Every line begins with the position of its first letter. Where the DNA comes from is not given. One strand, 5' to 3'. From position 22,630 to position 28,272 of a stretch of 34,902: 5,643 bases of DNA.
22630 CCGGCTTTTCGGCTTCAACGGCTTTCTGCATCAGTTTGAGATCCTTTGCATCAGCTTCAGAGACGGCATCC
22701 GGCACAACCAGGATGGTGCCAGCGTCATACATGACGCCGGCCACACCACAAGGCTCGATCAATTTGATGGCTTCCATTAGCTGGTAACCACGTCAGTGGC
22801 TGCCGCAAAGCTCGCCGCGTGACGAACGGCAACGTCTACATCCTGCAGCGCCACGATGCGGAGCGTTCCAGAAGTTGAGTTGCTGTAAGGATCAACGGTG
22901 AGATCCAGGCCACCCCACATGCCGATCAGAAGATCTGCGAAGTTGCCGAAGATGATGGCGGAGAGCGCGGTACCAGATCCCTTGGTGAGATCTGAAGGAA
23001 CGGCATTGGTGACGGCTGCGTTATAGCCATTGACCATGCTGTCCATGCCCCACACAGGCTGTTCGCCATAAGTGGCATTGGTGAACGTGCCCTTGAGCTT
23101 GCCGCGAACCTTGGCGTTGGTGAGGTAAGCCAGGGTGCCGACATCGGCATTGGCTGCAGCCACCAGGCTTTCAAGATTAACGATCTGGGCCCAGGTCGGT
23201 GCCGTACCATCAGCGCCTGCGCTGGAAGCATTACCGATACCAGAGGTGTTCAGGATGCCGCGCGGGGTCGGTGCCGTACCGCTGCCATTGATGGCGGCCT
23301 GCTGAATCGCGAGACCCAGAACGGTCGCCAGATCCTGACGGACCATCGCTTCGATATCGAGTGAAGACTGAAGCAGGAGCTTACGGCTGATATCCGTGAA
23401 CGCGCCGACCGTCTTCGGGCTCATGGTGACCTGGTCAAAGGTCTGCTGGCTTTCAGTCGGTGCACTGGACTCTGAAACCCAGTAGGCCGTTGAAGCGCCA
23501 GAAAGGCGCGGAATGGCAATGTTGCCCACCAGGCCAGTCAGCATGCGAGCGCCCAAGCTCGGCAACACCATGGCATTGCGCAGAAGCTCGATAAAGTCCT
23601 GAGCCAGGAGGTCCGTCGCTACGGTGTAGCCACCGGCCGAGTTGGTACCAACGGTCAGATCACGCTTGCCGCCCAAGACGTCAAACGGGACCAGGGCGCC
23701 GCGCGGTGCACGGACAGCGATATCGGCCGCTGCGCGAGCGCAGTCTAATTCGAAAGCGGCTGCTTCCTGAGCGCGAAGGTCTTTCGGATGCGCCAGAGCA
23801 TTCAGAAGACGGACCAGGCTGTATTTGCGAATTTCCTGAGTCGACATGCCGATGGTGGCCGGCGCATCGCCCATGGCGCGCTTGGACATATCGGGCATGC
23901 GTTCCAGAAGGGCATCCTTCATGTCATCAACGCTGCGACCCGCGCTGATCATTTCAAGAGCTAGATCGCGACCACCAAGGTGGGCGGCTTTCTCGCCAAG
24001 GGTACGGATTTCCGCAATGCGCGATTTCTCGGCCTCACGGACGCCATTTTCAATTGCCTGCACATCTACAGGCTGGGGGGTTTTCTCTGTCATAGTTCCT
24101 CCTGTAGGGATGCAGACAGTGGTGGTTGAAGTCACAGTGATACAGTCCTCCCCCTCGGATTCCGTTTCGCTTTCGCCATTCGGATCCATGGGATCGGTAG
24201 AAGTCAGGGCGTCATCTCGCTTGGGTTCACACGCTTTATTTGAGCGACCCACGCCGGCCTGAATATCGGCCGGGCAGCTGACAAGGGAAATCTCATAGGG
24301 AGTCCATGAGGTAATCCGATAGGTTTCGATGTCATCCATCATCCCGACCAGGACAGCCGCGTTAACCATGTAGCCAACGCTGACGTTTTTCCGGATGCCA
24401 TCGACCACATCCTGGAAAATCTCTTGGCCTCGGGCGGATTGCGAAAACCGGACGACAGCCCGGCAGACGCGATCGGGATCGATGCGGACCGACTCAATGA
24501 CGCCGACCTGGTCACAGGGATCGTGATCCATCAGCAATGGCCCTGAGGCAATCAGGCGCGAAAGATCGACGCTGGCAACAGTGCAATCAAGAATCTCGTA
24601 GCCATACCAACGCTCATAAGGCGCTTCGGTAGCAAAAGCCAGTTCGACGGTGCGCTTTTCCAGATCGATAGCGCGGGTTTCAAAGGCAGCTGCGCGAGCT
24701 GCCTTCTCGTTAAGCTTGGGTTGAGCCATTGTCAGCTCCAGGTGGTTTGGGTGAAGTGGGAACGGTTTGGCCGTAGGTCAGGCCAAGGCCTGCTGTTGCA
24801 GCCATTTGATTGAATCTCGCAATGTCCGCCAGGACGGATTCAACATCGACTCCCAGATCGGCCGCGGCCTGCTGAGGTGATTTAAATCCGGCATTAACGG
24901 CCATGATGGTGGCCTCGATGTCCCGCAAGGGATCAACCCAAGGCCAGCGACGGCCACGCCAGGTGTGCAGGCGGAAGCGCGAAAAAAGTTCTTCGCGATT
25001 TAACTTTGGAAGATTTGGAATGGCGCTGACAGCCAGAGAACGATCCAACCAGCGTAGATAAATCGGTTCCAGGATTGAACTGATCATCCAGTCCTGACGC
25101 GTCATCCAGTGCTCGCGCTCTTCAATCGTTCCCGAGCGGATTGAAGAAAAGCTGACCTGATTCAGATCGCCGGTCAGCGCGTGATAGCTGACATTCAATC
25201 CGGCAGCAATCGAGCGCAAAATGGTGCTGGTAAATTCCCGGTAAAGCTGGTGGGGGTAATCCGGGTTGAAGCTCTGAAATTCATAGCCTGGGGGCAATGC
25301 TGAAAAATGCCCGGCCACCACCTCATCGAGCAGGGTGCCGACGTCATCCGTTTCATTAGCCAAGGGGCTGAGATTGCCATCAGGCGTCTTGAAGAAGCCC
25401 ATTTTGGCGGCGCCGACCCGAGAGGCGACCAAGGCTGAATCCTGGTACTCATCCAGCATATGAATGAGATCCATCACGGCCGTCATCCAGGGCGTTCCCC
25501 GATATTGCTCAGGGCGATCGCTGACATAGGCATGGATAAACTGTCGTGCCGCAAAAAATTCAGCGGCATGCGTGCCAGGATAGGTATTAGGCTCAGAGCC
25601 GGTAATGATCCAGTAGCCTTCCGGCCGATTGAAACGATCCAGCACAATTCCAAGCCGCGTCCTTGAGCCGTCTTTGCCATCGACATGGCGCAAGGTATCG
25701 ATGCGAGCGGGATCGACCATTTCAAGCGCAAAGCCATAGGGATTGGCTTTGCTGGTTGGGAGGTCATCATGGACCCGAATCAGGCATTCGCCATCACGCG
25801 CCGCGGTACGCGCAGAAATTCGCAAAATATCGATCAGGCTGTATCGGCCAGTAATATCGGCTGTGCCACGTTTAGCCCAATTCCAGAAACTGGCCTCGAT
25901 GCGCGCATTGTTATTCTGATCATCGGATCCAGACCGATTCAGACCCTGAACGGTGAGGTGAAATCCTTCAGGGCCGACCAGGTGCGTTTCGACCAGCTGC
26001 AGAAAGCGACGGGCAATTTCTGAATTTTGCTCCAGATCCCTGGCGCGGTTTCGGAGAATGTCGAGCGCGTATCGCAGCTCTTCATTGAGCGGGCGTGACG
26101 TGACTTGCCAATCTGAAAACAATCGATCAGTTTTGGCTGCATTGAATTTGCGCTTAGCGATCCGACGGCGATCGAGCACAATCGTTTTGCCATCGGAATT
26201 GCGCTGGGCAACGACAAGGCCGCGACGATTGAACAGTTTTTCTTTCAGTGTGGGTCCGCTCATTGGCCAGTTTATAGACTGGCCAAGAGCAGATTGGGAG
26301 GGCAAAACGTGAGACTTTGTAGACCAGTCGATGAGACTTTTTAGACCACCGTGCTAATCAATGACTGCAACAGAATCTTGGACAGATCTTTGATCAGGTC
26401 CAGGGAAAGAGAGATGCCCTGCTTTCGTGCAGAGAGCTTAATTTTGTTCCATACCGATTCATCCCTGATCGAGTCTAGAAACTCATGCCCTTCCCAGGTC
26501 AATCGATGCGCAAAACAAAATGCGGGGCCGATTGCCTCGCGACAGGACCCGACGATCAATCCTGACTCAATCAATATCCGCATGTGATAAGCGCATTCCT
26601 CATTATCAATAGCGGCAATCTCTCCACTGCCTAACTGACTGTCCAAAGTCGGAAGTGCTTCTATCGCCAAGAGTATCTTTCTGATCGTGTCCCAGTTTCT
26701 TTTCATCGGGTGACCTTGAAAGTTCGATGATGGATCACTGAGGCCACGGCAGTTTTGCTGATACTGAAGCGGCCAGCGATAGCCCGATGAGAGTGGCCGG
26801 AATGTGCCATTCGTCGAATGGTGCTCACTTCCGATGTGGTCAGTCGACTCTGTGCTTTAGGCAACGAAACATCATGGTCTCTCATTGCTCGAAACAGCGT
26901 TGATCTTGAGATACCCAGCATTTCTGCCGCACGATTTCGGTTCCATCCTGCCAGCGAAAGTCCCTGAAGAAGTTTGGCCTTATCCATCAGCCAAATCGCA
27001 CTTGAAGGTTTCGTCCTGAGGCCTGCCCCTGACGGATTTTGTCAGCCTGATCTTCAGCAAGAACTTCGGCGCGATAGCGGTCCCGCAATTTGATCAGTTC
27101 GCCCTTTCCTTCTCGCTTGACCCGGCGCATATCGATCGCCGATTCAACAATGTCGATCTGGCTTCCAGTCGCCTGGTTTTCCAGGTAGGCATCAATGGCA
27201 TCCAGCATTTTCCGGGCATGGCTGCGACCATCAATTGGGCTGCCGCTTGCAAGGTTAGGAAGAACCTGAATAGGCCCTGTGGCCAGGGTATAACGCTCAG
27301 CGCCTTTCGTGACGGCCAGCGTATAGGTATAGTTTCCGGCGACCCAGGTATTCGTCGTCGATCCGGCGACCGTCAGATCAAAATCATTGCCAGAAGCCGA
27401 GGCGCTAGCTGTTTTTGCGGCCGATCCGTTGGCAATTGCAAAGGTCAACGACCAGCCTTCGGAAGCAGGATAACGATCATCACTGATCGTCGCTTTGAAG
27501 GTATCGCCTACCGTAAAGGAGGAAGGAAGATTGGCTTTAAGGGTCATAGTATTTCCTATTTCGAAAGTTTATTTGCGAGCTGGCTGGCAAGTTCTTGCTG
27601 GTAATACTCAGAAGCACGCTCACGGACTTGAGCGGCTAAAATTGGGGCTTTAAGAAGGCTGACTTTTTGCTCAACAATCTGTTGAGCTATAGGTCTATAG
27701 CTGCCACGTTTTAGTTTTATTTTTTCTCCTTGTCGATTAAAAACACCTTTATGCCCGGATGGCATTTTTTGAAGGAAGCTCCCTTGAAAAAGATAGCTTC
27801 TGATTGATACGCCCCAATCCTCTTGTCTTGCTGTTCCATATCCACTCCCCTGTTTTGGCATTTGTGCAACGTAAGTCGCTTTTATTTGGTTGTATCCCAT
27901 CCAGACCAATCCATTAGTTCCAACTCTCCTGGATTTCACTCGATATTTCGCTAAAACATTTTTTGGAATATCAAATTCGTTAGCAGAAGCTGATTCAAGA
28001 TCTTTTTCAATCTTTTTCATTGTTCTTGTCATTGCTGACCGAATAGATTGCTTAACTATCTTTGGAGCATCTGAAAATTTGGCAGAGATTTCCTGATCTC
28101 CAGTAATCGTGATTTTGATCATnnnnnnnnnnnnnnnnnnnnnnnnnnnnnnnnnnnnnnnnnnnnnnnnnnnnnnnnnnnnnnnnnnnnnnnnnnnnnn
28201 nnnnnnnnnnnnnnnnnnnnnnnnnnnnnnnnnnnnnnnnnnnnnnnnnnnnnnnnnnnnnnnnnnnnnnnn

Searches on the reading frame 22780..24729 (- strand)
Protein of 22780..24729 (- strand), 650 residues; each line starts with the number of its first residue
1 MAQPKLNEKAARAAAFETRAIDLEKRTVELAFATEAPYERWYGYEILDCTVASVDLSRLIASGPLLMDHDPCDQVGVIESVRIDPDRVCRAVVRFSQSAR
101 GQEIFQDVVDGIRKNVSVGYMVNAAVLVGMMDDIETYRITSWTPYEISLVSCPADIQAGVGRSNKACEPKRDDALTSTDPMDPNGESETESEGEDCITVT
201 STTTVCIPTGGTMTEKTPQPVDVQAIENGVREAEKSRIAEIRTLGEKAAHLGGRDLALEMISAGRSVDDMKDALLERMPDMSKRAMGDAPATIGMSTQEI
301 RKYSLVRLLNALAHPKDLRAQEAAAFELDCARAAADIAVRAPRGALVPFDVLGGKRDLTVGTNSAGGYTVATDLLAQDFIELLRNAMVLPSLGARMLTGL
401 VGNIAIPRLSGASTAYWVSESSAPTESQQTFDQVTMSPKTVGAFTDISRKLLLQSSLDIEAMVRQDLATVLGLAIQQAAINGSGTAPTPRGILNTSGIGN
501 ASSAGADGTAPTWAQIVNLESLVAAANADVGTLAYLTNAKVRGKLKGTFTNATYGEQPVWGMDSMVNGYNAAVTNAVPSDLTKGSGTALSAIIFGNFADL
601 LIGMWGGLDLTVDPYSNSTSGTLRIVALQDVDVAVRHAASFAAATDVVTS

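Call 63: search_protein_families(library=phrogs, proteins=[window:22780-24729:-], max_evalue=0.001)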
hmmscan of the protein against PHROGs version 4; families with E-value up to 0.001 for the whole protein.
window:22780-24729:- (650 aa): 5 families
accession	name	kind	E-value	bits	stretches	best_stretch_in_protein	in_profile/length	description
phrog_617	-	head and packaging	3.2e-155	519.5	1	8-647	7-624/626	major head protein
phrog_4523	-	head and packaging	2.3e-54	186.2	1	9-319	13-312/644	major head and protease protein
phrog_10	-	head and packaging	1.7e-35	124.2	1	234-649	269-638/752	major head protein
phrog_2263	-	head and packaging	1e-08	35.6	1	54-485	70-393/551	major head protein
phrog_80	-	head and packaging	1e-07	32.6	1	7-166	215-381/607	head maturation protease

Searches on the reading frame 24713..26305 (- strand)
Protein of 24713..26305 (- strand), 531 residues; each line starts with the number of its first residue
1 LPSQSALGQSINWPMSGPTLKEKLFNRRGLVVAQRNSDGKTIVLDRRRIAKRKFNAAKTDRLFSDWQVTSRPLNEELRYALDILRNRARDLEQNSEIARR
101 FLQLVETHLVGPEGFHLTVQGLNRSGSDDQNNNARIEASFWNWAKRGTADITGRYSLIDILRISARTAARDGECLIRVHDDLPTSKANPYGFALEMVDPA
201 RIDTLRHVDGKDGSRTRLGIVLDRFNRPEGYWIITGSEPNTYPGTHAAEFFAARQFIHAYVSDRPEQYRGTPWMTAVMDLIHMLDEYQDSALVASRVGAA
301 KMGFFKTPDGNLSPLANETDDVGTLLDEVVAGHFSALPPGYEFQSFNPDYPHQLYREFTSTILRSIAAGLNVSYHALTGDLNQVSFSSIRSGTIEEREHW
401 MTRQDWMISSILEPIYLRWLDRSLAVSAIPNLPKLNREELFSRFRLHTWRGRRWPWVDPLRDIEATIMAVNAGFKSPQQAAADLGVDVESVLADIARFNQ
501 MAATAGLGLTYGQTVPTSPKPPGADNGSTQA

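Call 63: search_protein_families(library=phrogs, proteins=[window:24713-26305:-], max_evalue=0.001)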
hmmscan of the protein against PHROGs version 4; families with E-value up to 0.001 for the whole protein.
window:24713-26305:- (531 aa): 4 families
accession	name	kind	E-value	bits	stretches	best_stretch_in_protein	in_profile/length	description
phrog_21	-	head and packaging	1.4e-93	315.7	1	39-520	32-515/1362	portal protein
phrog_537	-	head and packaging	8.2e-44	150.5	1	329-508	28-205/233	portal protein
phrog_33813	-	unknown function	5.2e-12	46.9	1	48-146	27-126/160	-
phrog_12037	-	unknown function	7.6e-08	33.2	1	46-235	21-205/212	-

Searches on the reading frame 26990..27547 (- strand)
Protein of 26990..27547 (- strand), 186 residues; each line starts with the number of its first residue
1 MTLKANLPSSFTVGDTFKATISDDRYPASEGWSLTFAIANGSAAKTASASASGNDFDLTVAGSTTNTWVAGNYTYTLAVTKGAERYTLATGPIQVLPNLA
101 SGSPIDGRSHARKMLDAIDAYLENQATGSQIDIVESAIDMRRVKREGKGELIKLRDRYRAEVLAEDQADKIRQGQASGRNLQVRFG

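Call 63: search_protein_families(library=phrogs, proteins=[window:26990-27547:-], max_evalue=0.001)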
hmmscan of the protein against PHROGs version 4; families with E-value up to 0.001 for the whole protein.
window:26990-27547:- (186 aa): 2 families
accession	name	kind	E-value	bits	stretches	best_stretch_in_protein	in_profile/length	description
phrog_5774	-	connector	6.8e-39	134.2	1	7-185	3-176/177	head-tail joining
phrog_1084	-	unknown function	0.00025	22.1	0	14-98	15-113/123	unknown function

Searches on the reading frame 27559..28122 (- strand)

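Call 63: search_protein_families(library=phrogs, proteins=[window:27559-28122:-], max_evalue=0.001)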
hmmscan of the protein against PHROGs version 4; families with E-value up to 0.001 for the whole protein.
window:27559-28122:- (188 aa): 1 family
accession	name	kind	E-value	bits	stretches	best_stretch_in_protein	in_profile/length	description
phrog_27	-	connector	2.5e-16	61.2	1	1-186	10-190/199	tail completion or Neck1 protein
